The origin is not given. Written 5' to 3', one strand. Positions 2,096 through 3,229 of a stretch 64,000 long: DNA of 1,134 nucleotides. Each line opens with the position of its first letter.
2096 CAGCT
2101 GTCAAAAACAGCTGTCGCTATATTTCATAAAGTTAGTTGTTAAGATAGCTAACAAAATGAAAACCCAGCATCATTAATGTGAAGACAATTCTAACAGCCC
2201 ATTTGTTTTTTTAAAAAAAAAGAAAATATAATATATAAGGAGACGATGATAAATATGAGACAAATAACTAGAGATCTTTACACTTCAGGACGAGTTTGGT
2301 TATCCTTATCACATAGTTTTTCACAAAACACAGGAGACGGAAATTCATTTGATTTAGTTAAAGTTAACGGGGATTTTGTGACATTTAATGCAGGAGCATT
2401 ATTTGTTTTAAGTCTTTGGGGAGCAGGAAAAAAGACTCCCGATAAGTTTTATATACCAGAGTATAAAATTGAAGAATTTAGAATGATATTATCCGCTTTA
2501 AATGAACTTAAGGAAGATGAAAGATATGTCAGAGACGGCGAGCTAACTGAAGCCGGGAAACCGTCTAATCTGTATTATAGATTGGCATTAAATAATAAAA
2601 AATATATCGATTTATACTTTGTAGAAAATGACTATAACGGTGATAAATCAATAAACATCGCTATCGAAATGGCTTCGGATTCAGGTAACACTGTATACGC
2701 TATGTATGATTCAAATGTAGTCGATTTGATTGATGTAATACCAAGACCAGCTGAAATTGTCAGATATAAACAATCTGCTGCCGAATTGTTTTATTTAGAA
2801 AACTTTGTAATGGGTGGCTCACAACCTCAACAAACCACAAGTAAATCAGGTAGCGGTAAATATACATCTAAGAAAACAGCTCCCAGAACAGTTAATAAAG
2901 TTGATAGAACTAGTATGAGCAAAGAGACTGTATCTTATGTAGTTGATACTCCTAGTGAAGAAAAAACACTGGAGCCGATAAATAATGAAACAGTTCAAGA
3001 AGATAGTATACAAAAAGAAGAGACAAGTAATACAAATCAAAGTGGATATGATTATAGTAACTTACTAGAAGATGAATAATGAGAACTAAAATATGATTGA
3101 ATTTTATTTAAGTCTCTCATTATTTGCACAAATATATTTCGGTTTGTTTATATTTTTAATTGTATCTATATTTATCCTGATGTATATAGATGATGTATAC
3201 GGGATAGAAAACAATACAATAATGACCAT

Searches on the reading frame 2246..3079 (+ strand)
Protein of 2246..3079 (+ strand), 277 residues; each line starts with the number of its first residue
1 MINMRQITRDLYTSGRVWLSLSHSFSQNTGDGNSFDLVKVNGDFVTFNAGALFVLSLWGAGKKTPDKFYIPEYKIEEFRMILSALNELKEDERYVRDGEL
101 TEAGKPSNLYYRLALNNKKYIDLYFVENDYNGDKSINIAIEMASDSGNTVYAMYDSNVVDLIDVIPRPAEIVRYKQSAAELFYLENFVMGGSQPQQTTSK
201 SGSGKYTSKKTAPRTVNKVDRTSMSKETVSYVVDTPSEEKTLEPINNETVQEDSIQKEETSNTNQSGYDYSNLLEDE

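Call 16: find_encoding_contigs(protein=window:2246-3079:+, flank=10000, max_places=6)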
Protein window:2246-3079:+ (277 aa): no gene with exactly this product is on record in the collection.

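Call 45: search_protein_families(library=pfam, proteins=[window:2246-3076:+], max_evalue=0.01)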
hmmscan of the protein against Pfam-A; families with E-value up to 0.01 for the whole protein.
window:2246-3076:+ (277 aa): 0 families
